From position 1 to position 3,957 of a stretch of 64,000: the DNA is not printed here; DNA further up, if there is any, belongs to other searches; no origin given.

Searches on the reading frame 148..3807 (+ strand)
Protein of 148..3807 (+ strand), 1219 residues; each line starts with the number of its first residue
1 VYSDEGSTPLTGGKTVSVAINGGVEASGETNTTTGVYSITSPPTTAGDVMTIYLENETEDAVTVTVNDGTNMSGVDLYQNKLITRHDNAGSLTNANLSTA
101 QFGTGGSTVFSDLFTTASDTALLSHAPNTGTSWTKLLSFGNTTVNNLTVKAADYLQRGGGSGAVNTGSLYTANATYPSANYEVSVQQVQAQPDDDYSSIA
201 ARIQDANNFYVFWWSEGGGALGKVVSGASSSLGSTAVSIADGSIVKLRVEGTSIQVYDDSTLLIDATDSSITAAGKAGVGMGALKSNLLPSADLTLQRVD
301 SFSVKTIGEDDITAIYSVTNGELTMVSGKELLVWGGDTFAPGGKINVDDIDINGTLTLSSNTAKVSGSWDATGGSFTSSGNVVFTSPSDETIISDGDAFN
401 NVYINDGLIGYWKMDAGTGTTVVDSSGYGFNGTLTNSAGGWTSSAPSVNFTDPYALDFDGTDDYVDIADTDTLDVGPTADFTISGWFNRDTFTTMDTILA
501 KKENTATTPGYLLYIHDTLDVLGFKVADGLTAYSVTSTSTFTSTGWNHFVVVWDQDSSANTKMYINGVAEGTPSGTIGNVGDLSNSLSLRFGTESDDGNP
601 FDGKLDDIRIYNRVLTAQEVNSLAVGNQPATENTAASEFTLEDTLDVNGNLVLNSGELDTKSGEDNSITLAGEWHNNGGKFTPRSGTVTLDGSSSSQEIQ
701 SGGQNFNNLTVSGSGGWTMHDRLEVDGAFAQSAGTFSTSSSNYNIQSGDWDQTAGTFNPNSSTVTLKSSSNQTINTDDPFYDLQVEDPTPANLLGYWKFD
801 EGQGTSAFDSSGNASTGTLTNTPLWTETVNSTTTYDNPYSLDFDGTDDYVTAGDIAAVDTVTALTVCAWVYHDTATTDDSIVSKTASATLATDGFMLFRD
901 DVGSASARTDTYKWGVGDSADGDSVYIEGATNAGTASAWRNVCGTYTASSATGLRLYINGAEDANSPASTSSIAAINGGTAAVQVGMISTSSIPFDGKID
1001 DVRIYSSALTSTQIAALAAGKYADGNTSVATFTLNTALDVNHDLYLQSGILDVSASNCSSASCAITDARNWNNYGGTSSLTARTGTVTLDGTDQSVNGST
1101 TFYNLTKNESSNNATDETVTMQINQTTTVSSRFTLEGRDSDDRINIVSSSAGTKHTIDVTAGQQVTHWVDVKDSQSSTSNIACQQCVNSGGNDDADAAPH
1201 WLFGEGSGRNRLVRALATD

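Call 12: search_protein_families(library=pfam, proteins=[window:148-3807:+])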
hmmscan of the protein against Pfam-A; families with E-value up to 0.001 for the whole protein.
window:148-3807:+ (1219 aa): 4 families
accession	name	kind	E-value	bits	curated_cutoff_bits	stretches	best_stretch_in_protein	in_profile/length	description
PF13385.13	Laminin_G_3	-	5.7e-46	156.8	27.6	2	459-621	1-151/151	Concanavalin A-like lectin/glucanases superfamily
PF02973.23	Sialidase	-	1.3e-06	28.6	26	0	556-623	113-184/189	Sialidase, N-terminal domain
PF00354.24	Pentaxin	-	4.2e-05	23.8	25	0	537-628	76-171/194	Pentaxin family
PF16356.10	DUF4983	-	0.00069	20.6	26.4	0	407-436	10-39/88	Domain of unknown function (DUF4983)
